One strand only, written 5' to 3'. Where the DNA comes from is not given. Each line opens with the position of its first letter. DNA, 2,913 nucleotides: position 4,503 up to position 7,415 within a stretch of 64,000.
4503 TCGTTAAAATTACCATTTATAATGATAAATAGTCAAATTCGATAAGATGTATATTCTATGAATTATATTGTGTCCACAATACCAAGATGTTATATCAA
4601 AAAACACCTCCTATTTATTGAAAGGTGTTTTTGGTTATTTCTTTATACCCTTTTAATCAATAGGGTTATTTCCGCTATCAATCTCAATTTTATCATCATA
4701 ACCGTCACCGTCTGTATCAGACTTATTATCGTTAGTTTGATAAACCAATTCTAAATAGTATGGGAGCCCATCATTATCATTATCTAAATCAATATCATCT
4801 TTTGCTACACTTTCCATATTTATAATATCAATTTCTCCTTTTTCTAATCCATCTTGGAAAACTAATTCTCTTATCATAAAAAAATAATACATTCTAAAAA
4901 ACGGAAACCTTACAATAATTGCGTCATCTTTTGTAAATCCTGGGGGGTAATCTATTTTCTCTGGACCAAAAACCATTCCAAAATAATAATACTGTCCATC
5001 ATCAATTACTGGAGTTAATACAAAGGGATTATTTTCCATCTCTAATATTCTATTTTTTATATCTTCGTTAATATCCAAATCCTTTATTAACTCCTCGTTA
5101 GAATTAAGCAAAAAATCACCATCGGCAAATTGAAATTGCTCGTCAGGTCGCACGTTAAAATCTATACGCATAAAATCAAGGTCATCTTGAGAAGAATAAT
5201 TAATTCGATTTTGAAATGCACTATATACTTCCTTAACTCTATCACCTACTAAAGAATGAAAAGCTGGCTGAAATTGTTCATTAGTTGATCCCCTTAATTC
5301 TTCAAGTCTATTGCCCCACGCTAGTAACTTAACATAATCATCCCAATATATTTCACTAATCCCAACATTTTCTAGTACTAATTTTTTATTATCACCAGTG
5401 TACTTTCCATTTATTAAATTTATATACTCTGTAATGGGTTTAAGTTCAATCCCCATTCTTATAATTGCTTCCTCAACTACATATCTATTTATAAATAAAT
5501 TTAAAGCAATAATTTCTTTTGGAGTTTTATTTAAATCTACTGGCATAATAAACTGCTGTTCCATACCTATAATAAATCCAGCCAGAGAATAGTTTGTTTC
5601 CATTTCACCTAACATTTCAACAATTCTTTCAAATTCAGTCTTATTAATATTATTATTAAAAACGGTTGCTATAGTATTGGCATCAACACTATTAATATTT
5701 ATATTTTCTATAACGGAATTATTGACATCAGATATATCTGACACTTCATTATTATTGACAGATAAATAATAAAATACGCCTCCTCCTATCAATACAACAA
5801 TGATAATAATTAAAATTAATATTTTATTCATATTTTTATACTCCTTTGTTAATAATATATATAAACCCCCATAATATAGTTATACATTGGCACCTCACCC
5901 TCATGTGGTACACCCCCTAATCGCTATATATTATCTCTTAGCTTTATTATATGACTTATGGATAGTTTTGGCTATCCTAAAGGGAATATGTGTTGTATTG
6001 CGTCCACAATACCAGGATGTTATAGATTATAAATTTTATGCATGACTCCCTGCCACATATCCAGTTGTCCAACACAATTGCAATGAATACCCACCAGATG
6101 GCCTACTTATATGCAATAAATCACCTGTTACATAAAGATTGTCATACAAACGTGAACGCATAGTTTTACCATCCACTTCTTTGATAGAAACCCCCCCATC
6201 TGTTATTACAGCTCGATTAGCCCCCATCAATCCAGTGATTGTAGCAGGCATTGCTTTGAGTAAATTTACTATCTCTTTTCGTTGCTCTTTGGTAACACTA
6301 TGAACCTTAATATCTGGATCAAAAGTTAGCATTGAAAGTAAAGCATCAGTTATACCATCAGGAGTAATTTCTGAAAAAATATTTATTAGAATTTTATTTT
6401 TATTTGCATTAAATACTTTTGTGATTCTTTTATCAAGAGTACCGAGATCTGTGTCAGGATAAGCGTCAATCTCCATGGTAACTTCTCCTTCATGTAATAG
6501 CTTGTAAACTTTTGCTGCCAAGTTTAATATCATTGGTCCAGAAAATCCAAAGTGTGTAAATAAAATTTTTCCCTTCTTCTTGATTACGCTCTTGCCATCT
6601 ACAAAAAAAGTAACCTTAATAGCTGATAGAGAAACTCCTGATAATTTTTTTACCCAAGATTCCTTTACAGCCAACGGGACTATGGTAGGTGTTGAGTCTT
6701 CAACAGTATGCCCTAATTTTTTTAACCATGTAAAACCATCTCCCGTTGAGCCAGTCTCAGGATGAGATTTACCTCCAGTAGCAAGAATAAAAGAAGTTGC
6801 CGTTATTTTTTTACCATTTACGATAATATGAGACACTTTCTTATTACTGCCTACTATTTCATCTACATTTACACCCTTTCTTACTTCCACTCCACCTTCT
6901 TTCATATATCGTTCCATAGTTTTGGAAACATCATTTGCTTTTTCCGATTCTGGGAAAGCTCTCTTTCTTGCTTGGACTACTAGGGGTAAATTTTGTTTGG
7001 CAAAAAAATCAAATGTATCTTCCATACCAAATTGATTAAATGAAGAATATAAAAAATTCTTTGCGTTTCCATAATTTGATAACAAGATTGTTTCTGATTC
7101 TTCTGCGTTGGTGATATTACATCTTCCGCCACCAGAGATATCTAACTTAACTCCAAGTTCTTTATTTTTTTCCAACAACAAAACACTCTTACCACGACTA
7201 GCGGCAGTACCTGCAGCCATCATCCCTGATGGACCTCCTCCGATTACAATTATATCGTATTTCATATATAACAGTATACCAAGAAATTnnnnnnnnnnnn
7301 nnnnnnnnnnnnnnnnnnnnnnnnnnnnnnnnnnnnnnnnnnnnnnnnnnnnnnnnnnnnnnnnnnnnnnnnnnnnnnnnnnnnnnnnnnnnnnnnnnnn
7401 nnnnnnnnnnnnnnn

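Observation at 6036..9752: Putative extracytoplasmic redox/iron module: NOX/ferric-reductase + overlapping Cys/Ca-motif surface protein + ferritin-like DUF2202 lipoprotein + YhiN flavoprotein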

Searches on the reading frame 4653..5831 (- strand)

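Call 3: search_protein_families(library=pfam, proteins=[window:4653-5831:-], max_evalue=0.01)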
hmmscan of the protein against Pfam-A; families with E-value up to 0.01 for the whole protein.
window:4653-5831:- (392 aa): 1 family
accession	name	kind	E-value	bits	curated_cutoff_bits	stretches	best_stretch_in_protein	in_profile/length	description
PF18539.7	DUF5625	-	0.0017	19.1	26.9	0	32-100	5-61/131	Domain of unknown function (DUF5625)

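Call 4: search_protein_families(library=ncbifam, proteins=[window:4653-5831:-], max_evalue=0.01)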
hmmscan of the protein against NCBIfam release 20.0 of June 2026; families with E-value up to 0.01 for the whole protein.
window:4653-5831:- (392 aa): 0 families

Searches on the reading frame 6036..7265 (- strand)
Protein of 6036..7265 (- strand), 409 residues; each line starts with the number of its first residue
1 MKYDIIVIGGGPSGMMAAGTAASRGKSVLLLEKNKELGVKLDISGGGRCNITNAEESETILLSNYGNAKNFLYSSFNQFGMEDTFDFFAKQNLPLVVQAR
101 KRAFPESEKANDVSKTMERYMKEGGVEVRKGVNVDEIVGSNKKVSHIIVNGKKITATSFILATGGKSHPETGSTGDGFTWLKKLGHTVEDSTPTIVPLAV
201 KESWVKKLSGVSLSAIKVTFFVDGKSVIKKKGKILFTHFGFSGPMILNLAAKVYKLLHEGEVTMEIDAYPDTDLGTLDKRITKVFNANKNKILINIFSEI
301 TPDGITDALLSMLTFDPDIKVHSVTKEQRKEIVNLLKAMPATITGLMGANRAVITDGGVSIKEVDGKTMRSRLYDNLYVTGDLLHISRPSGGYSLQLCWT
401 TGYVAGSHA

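Call 3: search_protein_families(library=pfam, proteins=[window:6036-7265:-], max_evalue=0.01)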
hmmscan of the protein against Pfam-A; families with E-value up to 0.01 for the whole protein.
window:6036-7265:- (409 aa): 14 families
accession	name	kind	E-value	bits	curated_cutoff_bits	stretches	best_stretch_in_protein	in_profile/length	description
PF03486.20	HI0933_like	-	6.3e-75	252.2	50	1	4-407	2-243/244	HI0933-like protein Rossmann domain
PF22780.1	HI0933_like_1st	-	2e-33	116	27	1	193-352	2-163/165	HI0933-like protein barrel and H2TH domain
PF00890.30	FAD_binding_2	-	3.2e-12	46.8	20.4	1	4-51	1-48/414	FAD binding domain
PF12831.13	FAD_oxidored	-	3.8e-12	46.6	27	1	4-164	1-145/416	FAD dependent oxidoreductase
PF07992.20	Pyr_redox_2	-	6.1e-12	46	26.1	2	96-172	170-244/291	Pyridine nucleotide-disulphide oxidoreductase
PF00070.33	Pyr_redox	-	1.5e-09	38.7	22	2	5-42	2-39/82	Pyridine nucleotide-disulphide oxidoreductase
PF13738.12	Pyr_redox_3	-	1.5e-07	31.4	30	1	64-171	38-140/305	Pyridine nucleotide-disulphide oxidoreductase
PF01266.30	DAO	-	2.1e-07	31.2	27.9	1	4-38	1-35/353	FAD dependent oxidoreductase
PF01134.28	GIDA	-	1.4e-06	28.1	22.1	1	4-35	1-32/391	Glucose inhibited division protein A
PF01494.25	FAD_binding_3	-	2.2e-06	27.6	22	1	3-150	2-139/349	FAD binding domain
PF13450.12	NAD_binding_8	-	3.4e-06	27.7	21.9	1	7-38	1-32/68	NAD(P)-binding Rossmann-like domain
PF01946.23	Thi4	-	0.0018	18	26.2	0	2-39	17-55/235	Thi4 family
PF01262.27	AlaDh_PNT_C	-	0.0022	17.9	23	1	5-56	31-83/214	Alanine dehydrogenase/PNT, C-terminal domain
PF04820.20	Trp_halogenase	-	0.0096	15.3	21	0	4-34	1-35/458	Tryptophan halogenase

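Call 4: search_protein_families(library=ncbifam, proteins=[window:6036-7265:-], max_evalue=0.01)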
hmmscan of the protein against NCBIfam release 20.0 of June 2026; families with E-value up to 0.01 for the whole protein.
window:6036-7265:- (409 aa): 93 families (the best 25 are shown)
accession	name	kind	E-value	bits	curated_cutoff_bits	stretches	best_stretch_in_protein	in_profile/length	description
TIGR00275.1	TIGR00275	subfamily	9.5e-124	413.3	183.8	1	5-407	1-401/401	aminoacetone oxidase family FAD-binding enzyme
TIGR03862.1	flavo_PP4765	subfamily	2.2e-28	99.2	242.65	1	27-407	3-369/376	TIGR03862 family flavoprotein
NF006130.0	PRK08274.1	equivalog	1e-11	44.3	369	2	2-35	5-38/467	FAD-dependent tricarballylate dehydrogenase TcuA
TIGR01350.1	lipoamide_DH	equivalog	8.7e-11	41.2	408.8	1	2-38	1-37/461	dihydrolipoyl dehydrogenase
NF003585.0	PRK05249.1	equivalog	2.2e-10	39.8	465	1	2-38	6-42/464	Si-specific NAD(P)(+) transhydrogenase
TIGR03997.1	mycofact_OYE_2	equivalog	9.5e-10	37.5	793.15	1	4-43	381-420/645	mycofactocin system FadH/OYE family oxidoreductase 2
NF053676.1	4oxCHCAChcC1Cy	equivalog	3.5e-09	35.6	1000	1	2-54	1-53/528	4-oxocyclohexanecarboxylate 2-dehydrogenase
TIGR02032.1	GG-red-SF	subfamily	4e-09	36.6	158.8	1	3-40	1-38/297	geranylgeranyl reductase family protein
NF005572.0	PRK07251.1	equivalog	1.7e-08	33.6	537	1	2-37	3-38/438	FAD-containing oxidoreductase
NF053717.1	VnlPnlRedVprA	equivalog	2.2e-08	33.4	600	1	2-40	6-44/481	vinyl phenol reductase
NF010374.0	PRK13800.1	equivalog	2.4e-08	32.7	1196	1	2-34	13-45/898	fumarate reductase/succinate dehydrogenase flavoprotein subunit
NF009477.0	PRK12843.1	equivalog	4.7e-08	31.9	758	1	2-78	16-92/578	FAD-dependent oxidoreductase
NF005882.1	PRK07843.1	equivalog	8.3e-08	31.1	788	1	2-47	1-46/547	3-oxosteroid 1-dehydrogenase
NF004789.0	PRK06134.1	subfamily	1.6e-07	30.3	747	1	2-90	12-100/581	FAD-dependent oxidoreductase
NF045599.1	bili_reduct_long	exception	2.1e-07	29.6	750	1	3-44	382-423/641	bilirubin reductase, long form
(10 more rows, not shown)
